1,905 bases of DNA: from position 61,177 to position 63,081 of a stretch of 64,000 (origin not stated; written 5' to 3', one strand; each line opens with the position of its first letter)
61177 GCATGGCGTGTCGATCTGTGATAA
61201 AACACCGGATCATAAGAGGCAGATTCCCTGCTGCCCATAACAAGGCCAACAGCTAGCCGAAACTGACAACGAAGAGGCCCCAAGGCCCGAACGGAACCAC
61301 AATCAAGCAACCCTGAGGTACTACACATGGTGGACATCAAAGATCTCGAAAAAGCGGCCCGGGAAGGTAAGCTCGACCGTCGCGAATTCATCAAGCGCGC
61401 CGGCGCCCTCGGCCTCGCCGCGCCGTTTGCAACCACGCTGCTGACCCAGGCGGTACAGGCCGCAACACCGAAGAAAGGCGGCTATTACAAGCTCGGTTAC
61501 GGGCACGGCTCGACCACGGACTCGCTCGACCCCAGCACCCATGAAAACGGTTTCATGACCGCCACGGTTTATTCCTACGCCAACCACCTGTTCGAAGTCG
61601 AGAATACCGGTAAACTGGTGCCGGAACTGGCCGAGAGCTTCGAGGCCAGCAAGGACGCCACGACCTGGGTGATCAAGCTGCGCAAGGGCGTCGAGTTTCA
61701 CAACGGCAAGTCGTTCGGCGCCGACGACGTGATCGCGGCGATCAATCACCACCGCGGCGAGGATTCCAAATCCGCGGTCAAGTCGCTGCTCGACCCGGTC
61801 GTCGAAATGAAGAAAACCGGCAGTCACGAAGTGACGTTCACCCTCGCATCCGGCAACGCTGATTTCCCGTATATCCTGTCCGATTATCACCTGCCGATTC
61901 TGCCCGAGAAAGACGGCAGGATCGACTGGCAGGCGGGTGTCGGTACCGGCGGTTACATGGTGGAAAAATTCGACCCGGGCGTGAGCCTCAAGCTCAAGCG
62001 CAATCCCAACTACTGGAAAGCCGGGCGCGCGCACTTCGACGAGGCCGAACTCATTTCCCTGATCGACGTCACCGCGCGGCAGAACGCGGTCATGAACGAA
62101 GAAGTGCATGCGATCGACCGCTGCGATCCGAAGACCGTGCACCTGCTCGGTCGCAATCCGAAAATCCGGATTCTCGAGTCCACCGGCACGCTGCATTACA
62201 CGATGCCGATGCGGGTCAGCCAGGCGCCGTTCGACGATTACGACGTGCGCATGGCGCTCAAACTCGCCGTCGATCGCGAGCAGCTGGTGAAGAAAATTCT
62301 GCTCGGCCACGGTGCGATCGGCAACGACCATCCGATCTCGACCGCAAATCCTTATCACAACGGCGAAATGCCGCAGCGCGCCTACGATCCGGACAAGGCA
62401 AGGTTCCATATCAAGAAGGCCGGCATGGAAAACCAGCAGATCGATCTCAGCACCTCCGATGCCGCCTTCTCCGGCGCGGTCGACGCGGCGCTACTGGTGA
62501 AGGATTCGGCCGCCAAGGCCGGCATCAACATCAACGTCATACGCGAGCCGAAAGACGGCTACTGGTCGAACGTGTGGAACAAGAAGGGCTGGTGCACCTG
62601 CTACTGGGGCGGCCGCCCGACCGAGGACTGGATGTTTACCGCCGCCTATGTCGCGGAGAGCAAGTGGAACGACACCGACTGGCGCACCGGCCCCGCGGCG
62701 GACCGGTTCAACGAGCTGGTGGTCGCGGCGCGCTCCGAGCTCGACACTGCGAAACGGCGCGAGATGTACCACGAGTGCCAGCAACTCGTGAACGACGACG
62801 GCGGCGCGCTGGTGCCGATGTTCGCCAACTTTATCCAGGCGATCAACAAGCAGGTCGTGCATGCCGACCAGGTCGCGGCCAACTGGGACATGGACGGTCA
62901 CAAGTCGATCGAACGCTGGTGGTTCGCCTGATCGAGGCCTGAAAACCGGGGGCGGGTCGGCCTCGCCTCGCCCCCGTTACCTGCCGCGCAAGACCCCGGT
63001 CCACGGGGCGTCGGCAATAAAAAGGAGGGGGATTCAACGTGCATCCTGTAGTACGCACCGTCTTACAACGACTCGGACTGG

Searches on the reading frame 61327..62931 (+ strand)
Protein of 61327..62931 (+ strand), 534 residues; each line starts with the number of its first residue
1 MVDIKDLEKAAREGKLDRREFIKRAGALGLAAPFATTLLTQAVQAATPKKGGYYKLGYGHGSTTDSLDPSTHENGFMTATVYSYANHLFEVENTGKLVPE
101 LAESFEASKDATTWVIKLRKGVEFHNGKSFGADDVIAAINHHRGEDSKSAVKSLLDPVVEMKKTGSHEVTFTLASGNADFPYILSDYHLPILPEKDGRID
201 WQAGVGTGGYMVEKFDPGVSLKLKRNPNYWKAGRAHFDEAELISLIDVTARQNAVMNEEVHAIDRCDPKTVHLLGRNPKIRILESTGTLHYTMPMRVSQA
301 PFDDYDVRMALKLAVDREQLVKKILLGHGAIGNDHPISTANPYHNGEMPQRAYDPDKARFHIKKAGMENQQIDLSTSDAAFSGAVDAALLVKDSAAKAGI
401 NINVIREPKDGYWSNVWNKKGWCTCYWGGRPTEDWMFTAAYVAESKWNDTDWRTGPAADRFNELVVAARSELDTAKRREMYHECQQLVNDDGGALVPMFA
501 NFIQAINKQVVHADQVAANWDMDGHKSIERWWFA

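Call 51: find_encoding_contigs(protein=window:61327-62931:+, flank=10000, max_places=3)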
Protein window:61327-62931:+ (534 aa): 2 contigs read that carry it; 1 place shown.
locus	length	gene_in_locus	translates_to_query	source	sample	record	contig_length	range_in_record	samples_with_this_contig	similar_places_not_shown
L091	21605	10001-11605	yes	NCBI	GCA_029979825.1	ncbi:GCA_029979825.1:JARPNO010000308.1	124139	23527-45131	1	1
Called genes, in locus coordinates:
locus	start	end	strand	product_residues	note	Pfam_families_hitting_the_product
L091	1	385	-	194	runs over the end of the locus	PF00440:TetR_N, PF17940:TetR_C_31 (weak), PF13977:TetR_C_6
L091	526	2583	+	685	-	PF00724:Oxidored_FMN, PF00070:Pyr_redox (faint), PF01266:DAO (faint), PF07992:Pyr_redox_2, PF12831:FAD_oxidored (weak), PF13450:NAD_binding_8 (weak)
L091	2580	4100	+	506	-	PF06253:MTTB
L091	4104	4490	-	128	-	PF01042:Ribonuc_L-PSP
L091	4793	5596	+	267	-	PF02633:Creatininase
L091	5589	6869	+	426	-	PF01979:Amidohydro_1 (faint), PF07969:Amidohydro_3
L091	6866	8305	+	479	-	PF01565:FAD_binding_4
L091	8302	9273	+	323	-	PF00111:Fer2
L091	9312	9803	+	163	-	PF09933:DUF2165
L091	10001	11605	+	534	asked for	PF00496:SBP_bac_5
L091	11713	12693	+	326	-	PF19300:BPD_transp_1_N, PF00528:BPD_transp_1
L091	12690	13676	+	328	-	PF12911:OppC_N, PF00528:BPD_transp_1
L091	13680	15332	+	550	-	PF00005:ABC_tran, PF13304:AAA_21 (faint), PF13401:AAA_22 (faint), PF08352:oligo_HPY (faint), PF02463:SMC_N (weak), PF00005:ABC_tran, PF13555:AAA_29 (weak)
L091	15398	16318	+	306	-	-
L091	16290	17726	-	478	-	PF00884:Sulfatase, PF16347:SGSH_C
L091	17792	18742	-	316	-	PF04069:OpuAC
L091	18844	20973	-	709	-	PF00528:BPD_transp_1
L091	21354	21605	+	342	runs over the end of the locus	PF00005:ABC_tran, PF13304:AAA_21 (faint)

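Call 53: search_protein_families(library=pfam, proteins=[L091:15398-16318:+], max_evalue=0.00001)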
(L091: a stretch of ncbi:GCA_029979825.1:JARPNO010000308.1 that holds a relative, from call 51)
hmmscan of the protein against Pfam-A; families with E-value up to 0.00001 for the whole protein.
L091:15398-16318:+ (306 aa): 0 families
